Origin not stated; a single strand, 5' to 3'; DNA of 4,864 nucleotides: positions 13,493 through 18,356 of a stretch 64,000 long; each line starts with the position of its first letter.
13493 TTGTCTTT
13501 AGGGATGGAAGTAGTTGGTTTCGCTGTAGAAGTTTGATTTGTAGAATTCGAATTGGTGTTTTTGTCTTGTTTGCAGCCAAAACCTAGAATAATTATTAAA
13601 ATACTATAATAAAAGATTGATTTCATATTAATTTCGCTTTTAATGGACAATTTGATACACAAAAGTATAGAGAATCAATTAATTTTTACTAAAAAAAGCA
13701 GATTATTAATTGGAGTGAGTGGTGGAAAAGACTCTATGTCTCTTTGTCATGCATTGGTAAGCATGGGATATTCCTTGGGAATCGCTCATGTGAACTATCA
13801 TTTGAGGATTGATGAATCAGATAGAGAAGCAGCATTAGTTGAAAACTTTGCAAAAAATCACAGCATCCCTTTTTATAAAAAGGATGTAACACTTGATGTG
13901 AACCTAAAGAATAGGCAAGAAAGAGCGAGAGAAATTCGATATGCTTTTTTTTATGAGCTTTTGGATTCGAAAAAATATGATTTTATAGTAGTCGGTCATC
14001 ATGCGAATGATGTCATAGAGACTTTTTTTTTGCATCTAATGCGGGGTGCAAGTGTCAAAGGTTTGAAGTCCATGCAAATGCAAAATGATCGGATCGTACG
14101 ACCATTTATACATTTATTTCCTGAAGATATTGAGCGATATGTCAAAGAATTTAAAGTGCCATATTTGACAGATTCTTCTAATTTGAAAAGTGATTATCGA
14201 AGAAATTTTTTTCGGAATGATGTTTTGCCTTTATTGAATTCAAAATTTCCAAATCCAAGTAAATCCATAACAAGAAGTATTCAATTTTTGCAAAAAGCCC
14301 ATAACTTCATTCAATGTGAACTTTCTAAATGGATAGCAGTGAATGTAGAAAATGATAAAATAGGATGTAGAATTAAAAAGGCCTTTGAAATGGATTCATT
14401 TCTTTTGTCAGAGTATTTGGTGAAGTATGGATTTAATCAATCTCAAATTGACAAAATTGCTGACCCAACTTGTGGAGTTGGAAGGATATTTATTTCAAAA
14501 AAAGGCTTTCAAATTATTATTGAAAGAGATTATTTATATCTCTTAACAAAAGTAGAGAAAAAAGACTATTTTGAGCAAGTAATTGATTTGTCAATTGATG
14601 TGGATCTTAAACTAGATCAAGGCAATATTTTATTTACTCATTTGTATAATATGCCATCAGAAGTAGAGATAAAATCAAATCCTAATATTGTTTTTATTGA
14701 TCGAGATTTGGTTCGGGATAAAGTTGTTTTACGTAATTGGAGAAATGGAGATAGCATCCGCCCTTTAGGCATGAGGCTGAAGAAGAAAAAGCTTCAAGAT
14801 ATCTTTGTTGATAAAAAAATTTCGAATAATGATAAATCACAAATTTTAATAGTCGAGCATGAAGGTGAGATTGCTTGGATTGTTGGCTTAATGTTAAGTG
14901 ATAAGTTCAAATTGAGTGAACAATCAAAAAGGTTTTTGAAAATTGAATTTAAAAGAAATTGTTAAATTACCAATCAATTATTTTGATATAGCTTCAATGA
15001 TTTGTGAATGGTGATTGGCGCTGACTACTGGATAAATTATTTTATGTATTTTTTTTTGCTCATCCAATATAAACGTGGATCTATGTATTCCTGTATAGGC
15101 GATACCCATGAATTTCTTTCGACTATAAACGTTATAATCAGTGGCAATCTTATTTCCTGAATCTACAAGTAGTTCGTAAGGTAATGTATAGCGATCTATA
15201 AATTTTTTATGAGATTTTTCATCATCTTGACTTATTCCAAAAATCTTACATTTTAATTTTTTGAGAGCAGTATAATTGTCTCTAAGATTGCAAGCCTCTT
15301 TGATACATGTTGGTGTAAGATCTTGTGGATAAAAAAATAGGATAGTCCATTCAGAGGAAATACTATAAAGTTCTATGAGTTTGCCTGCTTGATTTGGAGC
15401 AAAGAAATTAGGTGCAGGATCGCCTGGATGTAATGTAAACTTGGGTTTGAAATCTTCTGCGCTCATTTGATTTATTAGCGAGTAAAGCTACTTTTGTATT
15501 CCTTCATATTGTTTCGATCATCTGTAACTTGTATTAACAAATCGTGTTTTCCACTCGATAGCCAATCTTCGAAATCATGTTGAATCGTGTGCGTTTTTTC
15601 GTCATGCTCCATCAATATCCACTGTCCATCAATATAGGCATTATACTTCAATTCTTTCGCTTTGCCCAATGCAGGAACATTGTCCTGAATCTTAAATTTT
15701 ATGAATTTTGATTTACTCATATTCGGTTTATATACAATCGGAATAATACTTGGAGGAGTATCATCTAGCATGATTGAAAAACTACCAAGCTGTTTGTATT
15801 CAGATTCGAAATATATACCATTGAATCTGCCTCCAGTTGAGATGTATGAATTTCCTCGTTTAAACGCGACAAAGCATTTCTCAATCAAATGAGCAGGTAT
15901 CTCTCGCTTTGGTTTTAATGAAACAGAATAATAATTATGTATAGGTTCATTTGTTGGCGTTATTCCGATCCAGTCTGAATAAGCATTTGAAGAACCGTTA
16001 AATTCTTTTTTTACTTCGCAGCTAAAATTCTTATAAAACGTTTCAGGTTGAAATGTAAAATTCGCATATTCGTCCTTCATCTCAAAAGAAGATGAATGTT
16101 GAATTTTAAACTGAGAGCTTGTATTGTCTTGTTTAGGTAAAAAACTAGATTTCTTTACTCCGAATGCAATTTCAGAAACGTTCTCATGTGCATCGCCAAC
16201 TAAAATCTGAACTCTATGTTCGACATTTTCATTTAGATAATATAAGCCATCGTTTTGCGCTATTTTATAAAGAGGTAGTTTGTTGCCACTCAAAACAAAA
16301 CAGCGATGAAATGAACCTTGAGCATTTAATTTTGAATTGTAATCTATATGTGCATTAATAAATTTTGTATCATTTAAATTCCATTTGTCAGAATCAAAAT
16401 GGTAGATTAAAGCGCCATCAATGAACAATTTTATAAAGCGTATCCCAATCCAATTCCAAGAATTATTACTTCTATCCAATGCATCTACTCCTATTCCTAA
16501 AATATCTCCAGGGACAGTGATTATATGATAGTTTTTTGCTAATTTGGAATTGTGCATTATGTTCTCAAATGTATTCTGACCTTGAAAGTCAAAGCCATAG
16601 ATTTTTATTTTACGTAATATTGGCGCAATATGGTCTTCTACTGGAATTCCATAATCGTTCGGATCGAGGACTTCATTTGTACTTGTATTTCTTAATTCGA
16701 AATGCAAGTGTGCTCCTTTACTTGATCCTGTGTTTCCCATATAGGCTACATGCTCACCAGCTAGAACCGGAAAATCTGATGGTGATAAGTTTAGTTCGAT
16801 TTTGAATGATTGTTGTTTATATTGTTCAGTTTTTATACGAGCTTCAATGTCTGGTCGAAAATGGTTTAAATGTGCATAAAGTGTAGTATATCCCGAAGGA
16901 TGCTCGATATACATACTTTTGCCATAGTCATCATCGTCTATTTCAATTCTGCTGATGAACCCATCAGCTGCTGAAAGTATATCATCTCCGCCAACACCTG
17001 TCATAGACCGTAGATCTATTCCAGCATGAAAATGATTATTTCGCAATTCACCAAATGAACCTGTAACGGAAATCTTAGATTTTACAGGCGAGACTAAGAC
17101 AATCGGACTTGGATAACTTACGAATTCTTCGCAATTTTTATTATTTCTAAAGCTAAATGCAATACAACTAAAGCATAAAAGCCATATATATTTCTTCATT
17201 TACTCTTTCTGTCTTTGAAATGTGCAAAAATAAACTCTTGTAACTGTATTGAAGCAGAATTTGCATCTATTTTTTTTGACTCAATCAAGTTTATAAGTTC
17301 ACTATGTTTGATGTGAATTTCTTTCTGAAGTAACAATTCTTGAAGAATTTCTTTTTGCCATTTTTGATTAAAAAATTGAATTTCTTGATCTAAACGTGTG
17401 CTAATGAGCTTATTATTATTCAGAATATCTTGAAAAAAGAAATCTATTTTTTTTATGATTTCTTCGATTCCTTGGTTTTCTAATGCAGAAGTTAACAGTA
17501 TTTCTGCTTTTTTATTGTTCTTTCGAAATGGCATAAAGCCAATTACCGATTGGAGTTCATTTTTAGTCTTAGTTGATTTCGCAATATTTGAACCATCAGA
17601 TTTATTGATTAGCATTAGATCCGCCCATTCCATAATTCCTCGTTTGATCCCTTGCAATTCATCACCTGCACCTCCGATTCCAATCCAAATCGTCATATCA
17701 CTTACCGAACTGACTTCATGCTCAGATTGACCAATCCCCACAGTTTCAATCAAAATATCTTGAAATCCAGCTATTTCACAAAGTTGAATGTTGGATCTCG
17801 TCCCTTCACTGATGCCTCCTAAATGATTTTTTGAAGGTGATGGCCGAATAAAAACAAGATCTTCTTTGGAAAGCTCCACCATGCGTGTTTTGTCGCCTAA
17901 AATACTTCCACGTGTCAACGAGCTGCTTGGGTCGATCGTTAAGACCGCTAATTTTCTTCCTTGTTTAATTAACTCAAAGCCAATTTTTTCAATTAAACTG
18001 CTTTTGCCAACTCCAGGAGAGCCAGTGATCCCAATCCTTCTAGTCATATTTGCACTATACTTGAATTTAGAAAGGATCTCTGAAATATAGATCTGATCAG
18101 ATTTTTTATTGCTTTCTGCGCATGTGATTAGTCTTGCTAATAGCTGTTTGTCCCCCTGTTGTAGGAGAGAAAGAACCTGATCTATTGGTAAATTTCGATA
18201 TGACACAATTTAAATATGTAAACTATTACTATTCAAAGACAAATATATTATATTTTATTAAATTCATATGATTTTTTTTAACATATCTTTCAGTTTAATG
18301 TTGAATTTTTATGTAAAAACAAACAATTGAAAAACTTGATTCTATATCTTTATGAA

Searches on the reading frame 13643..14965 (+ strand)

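Call 68: search_protein_families(library=pfam, proteins=[window:13643-14965:+], max_evalue=0.00001)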
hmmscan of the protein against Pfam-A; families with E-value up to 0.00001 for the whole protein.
window:13643-14965:+ (440 aa): 2 families
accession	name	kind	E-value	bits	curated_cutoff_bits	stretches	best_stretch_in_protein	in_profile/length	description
PF01171.26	ATP_bind_3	-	8e-49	166.3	27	1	21-192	2-181/182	PP-loop family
PF11734.13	TilS_C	-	1.2e-08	34.6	22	1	362-429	2-68/74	TilS substrate C-terminal domain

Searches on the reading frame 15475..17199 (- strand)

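Call 68: search_protein_families(library=pfam, proteins=[window:15475-17199:-], max_evalue=0.00001)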
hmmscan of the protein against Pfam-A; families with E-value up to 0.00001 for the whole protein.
window:15475-17199:- (574 aa): 1 family
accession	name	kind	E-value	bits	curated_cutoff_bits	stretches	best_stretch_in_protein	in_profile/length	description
PF01551.29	Peptidase_M23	-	4.7e-17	62.4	28.7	1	57-125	2-66/96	Peptidase family M23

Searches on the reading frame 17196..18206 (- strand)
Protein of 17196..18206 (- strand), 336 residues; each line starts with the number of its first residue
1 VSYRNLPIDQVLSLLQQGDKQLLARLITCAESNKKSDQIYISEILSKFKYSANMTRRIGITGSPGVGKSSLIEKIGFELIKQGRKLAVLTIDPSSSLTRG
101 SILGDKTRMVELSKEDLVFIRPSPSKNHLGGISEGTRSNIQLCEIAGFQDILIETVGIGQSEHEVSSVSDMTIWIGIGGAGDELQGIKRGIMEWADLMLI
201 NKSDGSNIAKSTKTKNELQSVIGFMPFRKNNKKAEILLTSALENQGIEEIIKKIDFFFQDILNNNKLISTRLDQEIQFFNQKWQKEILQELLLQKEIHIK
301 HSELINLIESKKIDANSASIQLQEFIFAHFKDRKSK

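Call 68: search_protein_families(library=pfam, proteins=[window:17196-18206:-], max_evalue=0.00001)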
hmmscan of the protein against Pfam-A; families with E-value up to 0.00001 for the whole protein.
window:17196-18206:- (336 aa): 1 family
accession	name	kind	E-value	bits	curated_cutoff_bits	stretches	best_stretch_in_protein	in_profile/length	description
PF03308.22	MeaB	-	4.9e-80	268.9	23.1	1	23-291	1-268/273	Methylmalonyl Co-A mutase-associated GTPase MeaB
